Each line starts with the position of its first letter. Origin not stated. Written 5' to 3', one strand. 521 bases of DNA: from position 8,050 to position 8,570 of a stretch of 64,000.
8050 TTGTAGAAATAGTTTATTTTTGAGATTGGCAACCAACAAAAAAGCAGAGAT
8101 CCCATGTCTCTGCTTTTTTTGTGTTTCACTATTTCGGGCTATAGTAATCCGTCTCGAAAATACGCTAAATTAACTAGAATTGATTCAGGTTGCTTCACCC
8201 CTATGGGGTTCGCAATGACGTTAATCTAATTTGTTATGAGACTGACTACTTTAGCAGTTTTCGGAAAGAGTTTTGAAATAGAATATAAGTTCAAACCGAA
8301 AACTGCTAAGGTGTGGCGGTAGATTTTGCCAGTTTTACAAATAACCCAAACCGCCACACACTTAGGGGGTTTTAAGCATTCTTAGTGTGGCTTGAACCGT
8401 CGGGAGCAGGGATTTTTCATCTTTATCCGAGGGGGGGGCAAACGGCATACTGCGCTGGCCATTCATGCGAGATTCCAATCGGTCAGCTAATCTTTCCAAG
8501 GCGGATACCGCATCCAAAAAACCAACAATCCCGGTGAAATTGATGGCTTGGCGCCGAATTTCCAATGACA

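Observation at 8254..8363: Six-copy family of ~110-nt dual-hairpin intergenic elements with compensatory base changes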

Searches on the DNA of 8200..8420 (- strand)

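Call 27: build_rna_model(alignment_id=A3, structure=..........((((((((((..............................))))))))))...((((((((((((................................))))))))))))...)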
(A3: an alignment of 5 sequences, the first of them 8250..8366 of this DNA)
Model R1 built from alignment A3 (5 sequences, 122 columns); structure: as given.
model positions 118; base pairs 22; branch points 1; effective number of sequences 2.07; information 0.59 bits per position. Calibrated on 0.2 Mb of random sequence (short: E-values are rough).
structure used (alignment columns):
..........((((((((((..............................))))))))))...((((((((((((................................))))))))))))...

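Call 28: search_with_rna_model(model_id=R1, source=window, filters=off, max_evalue=10, show_alignments=3)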
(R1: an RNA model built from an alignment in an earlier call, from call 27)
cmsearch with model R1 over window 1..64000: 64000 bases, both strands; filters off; matches with E-value up to 10: 24.
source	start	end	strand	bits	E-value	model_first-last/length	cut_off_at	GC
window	8250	8366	-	121.6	4.7e-23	1-118/118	no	0.38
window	55711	55827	+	118.9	1.7e-22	1-118/118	no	0.35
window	36548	36666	+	108.4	2.4e-20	1-118/118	no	0.46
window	14269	14387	+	100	1.3e-18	1-118/118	no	0.47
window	4932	5042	-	97.5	3.9e-18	1-118/118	no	0.39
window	59694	59785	+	27.7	0.0008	1-118/118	no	0.39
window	8225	8310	+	24.1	0.0045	1-118/118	no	0.31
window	55767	55885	-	19.7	0.036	1-118/118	no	0.37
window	59725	59821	-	18.5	0.064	1-118/118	no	0.32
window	36609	36662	-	15.8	0.22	62-114/118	no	0.44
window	38347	38425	-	15.1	0.31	1-118/118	no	0.51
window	4891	4985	+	13.8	0.57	1-118/118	no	0.28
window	6911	7002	-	11.5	1.7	1-118/118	no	0.37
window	14332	14383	-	11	2.2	62-114/118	no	0.4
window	38478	38570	+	10.9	2.3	1-118/118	no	0.28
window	8311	8359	+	10.6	2.6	8-57/118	no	0.47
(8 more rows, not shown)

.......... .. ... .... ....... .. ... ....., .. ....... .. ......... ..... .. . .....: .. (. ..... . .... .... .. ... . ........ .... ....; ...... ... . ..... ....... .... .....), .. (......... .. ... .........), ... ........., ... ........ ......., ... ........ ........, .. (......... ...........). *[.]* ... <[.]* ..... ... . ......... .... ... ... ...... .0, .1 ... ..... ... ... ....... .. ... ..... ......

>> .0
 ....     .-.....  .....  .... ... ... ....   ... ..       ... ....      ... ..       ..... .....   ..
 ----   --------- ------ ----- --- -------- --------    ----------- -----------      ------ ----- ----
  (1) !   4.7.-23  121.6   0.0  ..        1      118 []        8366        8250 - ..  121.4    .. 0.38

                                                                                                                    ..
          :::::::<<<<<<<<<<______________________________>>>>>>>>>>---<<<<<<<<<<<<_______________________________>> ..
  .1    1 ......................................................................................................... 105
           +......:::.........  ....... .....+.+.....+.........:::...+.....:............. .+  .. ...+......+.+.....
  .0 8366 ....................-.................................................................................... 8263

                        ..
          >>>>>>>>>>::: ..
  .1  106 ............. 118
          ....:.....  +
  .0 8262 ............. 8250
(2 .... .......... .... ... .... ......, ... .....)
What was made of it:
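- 8250..8366 (-): Focal intact copy. The stop codon TAA (8364-8362) of the upstream 227-aa gene is the first three bases of the conserved block TAAGTG. Hairpin 1 arms are 8359-8350 and 8320-8311. Hairpin 2 arms are 8307-8296 and 8264-8253. R1 scores 121.6 bits (call 28).
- Checked: Nothing else in the window scores better than E~0.3, apart from reverse-strand echoes of these same copies (call 28).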

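Call 35: search_with_rna_model(model_id=R1, sources=[L066, L067, L068, L069], filters=off, max_evalue=1)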
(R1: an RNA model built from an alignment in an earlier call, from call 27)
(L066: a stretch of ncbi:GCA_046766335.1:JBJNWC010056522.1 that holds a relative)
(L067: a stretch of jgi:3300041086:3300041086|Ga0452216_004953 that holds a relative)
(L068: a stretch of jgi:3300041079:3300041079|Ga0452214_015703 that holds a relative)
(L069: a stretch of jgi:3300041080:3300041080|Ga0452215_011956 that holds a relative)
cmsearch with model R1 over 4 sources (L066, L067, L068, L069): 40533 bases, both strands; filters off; matches with E-value up to 1: 3.
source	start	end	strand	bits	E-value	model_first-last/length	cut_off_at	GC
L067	11478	11555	+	13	0.53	1-118/118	no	0.37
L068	6697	6774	+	13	0.53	1-118/118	no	0.37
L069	1512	1589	+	13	0.53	1-118/118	no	0.37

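Call 40: search_with_rna_model(model_id=R1, sources=[L070, L071, L072], filters=off, max_evalue=1)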
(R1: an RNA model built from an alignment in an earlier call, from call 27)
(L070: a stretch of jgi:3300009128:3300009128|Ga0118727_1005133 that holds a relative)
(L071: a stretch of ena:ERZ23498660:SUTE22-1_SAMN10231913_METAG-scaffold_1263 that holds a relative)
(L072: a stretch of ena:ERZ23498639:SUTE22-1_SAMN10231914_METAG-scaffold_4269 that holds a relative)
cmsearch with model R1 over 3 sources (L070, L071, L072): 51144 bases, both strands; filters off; matches with E-value up to 1: 12.
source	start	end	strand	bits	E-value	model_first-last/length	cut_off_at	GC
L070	3587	3703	+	121.6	3.8e-23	1-118/118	no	0.38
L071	3587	3703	+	121.6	3.8e-23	1-118/118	no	0.38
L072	3547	3663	+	120.5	6.1e-23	1-118/118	no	0.39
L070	6911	7021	+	97.5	3.1e-18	1-118/118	no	0.39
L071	6911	7021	+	97.5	3.1e-18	1-118/118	no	0.39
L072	6871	6981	+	97.5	3.1e-18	1-118/118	no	0.39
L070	3643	3728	-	24.1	0.0036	1-118/118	no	0.31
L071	3643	3728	-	24.1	0.0036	1-118/118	no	0.31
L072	3603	3688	-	24.1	0.0036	1-118/118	no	0.31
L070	6968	7062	-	13.8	0.45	1-118/118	no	0.28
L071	6968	7062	-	13.8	0.45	1-118/118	no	0.28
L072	6928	7022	-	13.8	0.45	1-118/118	no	0.28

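Call 49: search_dna_similar(query=window:8250-8366:-, collection=plasmids, mode=distant, max_evalue=0.01)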
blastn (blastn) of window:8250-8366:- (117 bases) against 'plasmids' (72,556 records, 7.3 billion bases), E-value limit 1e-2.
No match.

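Call 50: search_with_rna_model(model_id=R1, sources=[L073, L074, L075, L076, L077, L078, L079, L080, L081, L026, L051, L064, L065], max_evalue=1)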
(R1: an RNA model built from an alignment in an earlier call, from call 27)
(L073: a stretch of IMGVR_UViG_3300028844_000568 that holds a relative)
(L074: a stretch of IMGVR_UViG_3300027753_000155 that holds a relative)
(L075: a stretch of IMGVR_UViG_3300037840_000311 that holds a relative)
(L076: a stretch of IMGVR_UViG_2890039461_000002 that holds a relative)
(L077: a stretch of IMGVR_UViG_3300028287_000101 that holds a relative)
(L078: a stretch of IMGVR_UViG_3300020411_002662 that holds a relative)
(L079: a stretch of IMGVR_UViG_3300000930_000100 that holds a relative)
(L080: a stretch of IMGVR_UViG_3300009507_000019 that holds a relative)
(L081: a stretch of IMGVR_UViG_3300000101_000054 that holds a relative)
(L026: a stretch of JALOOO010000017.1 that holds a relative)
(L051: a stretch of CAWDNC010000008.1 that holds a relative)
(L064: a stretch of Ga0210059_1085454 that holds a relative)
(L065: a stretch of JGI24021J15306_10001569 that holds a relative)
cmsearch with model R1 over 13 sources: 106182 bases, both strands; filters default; matches with E-value up to 1: 2.
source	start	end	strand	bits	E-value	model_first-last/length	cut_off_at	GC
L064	1081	1193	-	18.9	0.084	1-118/118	no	0.37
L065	697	809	-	18.9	0.084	1-118/118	no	0.37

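Call 51: search_rna_families(source=window, start=8200, end=8420, threshold=evalue, max_evalue=10)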
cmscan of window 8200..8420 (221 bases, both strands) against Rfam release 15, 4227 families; matches with E-value up to 10: 18.
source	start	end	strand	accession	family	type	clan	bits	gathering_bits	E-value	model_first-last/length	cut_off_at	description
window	8240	8315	+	RF00727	bantam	Gene; miRNA;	CL00091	31.8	61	0.00011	1-82/82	no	bantam microRNA precursor family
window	8245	8320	-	RF00727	bantam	Gene; miRNA;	CL00091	28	61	0.0011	1-82/82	no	bantam microRNA precursor family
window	8237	8323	+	RF00657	mir-184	Gene; miRNA;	-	26.4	54.1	0.00065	1-86/86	no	mir-184 microRNA precursor family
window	8239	8325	+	RF04223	MIR2619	Gene; miRNA;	-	23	113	0.0014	1-202/202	no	MIR2619 microRNA precursor family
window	8237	8323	-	RF00657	mir-184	Gene; miRNA;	-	21.9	54.1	0.011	1-86/86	no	mir-184 microRNA precursor family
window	8243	8316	+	RF03779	mir-1805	Gene; miRNA;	-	17.7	64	0.24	1-84/84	no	mir-1805 microRNA precursor family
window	8249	8311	-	RF00445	MIR399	Gene; miRNA;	-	17.3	57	0.17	25-94/117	no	mir-399 microRNA precursor family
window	8247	8314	-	RF03490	mir-1426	Gene; miRNA;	-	17.3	71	0.73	1-89/89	no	mir-1426 microRNA precursor family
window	8241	8320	+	RF03638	mir-1537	Gene; miRNA;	-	16.6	63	0.84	1-61/61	no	mir-1537 microRNA precursor family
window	8241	8316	-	RF00241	mir-8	Gene; miRNA;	CL00138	16.5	47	0.48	1-72/72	no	mir-8/mir-141/mir-200 microRNA precursor family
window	8305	8366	-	RF03557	MIR6019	Gene; miRNA;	-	16.5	100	0.85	1-111/111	no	MIR6019 microRNA precursor family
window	8248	8312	+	RF04095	MIR9746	Gene; miRNA;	-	15.6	79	2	18-94/110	no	MIR9746 microRNA precursor family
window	8245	8308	-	RF03998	mir-2160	Gene; miRNA;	-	15.4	70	7.1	16-84/93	no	mir-2160 microRNA precursor family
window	8245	8316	+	RF03402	mir-957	Gene; miRNA;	-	14.2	66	2.1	1-77/77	no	mir-957 microRNA precursor family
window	8228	8307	+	RF00535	snoMe28S-Am982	Gene; snRNA; snoRNA; CD-box;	CL00054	14.2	49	8.1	1-80/80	no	Small nucleolar RNA Me28S-Am982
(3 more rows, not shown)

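Call 58: search_with_rna_model(model_id=R1, sources=[L082, L083], filters=off, max_evalue=5)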
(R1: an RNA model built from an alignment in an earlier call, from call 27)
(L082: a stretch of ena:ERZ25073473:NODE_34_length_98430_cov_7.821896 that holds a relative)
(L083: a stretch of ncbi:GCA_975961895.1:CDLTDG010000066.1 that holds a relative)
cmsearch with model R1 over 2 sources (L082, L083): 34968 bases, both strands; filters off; matches with E-value up to 5: 2.
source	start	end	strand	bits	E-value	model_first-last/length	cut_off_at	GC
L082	14510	14585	+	11.9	0.79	1-118/118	no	0.42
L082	6917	7010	+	9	3.1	1-118/118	no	0.51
